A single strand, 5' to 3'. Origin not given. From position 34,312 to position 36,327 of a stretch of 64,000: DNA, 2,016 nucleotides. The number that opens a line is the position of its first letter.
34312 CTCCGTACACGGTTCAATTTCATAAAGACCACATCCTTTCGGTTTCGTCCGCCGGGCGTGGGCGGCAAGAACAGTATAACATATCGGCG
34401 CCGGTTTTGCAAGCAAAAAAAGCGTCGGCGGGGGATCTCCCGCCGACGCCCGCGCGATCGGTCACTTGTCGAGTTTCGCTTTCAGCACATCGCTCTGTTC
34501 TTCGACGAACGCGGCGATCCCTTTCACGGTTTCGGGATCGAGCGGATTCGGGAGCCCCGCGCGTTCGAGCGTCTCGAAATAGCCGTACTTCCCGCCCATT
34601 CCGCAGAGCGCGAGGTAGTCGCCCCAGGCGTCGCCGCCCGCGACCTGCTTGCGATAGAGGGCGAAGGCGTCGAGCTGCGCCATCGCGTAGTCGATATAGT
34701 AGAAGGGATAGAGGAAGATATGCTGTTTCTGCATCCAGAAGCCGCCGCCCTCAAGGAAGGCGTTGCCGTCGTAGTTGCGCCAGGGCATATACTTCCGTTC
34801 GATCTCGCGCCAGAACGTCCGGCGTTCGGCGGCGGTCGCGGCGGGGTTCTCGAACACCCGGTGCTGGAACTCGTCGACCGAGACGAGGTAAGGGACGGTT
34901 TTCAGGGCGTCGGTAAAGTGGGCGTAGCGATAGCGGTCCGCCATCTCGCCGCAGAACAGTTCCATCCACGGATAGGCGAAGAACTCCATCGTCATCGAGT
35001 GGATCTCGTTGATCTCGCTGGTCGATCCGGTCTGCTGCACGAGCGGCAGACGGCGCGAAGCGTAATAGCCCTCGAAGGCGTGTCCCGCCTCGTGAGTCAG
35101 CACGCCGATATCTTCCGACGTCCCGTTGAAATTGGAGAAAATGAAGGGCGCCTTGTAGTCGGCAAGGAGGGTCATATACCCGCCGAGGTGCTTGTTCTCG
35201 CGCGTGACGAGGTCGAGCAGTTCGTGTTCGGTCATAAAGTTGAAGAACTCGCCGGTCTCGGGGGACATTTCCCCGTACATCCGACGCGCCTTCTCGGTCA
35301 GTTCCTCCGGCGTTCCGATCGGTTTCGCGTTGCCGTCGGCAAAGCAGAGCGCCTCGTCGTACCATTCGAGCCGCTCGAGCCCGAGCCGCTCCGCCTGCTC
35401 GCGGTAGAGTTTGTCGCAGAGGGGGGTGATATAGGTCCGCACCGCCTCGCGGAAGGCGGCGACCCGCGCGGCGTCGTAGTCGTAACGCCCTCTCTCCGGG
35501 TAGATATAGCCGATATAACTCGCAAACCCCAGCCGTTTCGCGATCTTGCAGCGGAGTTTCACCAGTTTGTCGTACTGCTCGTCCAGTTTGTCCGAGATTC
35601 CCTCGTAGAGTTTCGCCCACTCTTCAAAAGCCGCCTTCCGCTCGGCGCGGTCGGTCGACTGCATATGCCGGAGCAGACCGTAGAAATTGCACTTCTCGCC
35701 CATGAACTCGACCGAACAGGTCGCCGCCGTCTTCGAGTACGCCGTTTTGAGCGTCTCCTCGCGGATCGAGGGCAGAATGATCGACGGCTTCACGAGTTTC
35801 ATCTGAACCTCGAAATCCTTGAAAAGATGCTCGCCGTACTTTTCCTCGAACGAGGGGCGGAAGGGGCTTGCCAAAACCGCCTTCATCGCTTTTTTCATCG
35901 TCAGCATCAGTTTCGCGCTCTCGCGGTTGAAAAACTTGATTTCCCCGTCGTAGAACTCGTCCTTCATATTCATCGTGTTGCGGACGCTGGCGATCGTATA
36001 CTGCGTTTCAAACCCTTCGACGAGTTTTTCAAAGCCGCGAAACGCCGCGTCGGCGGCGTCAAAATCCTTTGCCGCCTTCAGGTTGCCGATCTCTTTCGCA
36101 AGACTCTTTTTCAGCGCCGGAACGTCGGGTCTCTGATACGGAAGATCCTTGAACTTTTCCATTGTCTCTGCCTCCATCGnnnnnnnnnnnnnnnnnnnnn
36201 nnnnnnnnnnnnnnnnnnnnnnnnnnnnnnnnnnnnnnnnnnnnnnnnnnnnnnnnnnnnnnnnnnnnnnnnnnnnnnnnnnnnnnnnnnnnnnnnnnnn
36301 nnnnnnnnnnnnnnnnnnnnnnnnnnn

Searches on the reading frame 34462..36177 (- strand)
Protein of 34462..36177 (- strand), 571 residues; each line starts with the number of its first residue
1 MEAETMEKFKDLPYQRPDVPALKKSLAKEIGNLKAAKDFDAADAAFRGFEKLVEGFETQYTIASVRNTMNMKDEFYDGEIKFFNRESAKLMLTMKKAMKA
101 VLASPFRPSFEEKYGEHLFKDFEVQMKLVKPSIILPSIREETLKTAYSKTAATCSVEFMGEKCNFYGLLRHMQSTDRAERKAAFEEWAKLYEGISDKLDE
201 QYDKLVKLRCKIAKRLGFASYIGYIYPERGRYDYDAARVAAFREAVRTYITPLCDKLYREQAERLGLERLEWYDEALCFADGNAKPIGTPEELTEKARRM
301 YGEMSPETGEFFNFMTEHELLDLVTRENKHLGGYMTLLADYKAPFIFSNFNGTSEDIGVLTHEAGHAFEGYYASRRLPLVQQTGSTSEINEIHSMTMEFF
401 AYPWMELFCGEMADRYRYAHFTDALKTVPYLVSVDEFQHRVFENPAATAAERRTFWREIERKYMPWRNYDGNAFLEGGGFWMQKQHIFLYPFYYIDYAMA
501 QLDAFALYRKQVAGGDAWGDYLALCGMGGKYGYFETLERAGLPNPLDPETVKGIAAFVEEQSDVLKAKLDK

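Call 5: search_protein_families(library=pfam, proteins=[window:34462-36177:-])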
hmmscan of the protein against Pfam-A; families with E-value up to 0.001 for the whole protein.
window:34462-36177:- (571 aa): 2 families
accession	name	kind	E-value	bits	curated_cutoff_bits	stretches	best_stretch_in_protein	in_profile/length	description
PF01432.26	Peptidase_M3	-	1.7e-22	80.9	27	1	171-515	2-410/457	Peptidase family M3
PF01401.24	Peptidase_M2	-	0.00039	19.6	23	0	141-258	103-213/581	Angiotensin-converting enzyme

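Call 15: find_related_loci(query=window:34462-36177:-, collection=genome_contigs, flank=6000)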
Query window:34462-36177:- (571 aa) in genome_contigs; peptide patterns used: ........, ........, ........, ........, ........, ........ (x = any residue, [..] = any of these).
548 stretches matched a pattern; 524 encode a relative of the query (tblastn E <= 1e-3); the best 80 are kept; 80 distinct loci.
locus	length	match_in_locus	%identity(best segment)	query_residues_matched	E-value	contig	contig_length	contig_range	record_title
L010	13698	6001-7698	93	6-571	0e+0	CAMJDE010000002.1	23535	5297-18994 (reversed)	MAG: uncultured Clostridia bacterium isolate SRR12081303_bin.95_metaWRAP_v1.3_MAG genome assembly, contig: ERZ12289767.3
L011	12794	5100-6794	78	5-569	0e+0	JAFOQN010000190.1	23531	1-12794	MAG: Clostridia bacterium isolate RGIG707 Dairy_cattle_Omasum-2__c931300, whole genome shotgun sequence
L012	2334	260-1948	77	6-568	0e+0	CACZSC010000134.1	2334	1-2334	MAG: uncultured Ruminococcus sp. isolate RUG12901 genome assembly, contig: RUG12901_asm_134, whole genome shotgun sequen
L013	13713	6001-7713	75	1-569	0e+0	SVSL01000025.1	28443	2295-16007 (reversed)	MAG: Oscillospiraceae bacterium isolate SIG668 NODE_33497_length_28443_cov_1.696673, whole genome shotgun sequence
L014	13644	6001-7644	76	5-552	0e+0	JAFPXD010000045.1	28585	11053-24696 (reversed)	MAG: Clostridia bacterium isolate RGIG1555 Goat_Abomasum-6__c432404, whole genome shotgun sequence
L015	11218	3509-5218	75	1-569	0e+0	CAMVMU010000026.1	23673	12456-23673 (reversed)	MAG TPA_asm: uncultured Oscillospiraceae bacterium isolate SRR8387719_bin.78_metaWRAP_v1.3_MAG genome assembly, contig:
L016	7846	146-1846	74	5-571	0e+0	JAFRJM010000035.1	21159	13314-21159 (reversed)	MAG: Oscillospiraceae bacterium isolate RGIG2526 Goat_Jejunum-4__c162743, whole genome shotgun sequence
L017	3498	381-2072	74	6-569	0e+0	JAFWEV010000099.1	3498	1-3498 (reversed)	MAG: Oscillospiraceae bacterium isolate RGIG5675 Sheep_Duodenum-5__c193661, whole genome shotgun sequence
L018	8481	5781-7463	74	6-566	0e+0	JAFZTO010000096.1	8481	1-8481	MAG: Clostridia bacterium isolate RGIG8085 Water_buffalos_Rumen-2__c1153174, whole genome shotgun sequence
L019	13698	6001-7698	75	6-571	0e+0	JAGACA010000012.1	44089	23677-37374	MAG: Clostridia bacterium isolate RGIG8305 Water_buffalos_Rumen.Co__c2789150, whole genome shotgun sequence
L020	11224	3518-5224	73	2-570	0e+0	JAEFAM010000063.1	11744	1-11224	MAG: Clostridia bacterium isolate Tb.RUG.494 NODE_24637_length_11744_cov_1.152449, whole genome shotgun sequence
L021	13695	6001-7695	74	5-569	0e+0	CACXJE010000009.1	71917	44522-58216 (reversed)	MAG: Ruminococcaceae bacterium isolate RUG11311 genome assembly, contig: RUG11311_asm_9, whole genome shotgun sequence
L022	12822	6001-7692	73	6-569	0e+0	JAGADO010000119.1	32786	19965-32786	MAG: Clostridia bacterium isolate RGIG8345 Water_buffalos_Rumen.Co__c5820934, whole genome shotgun sequence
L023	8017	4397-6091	72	4-568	0e+0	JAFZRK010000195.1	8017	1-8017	MAG: Bacillota bacterium isolate RGIG8029 Water_buffalos_Rumen-1__c1246247, whole genome shotgun sequence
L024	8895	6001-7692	72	6-569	0e+0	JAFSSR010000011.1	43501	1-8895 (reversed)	MAG: Clostridia bacterium isolate RGIG3438 Goat_Rumen.Co__c59215, whole genome shotgun sequence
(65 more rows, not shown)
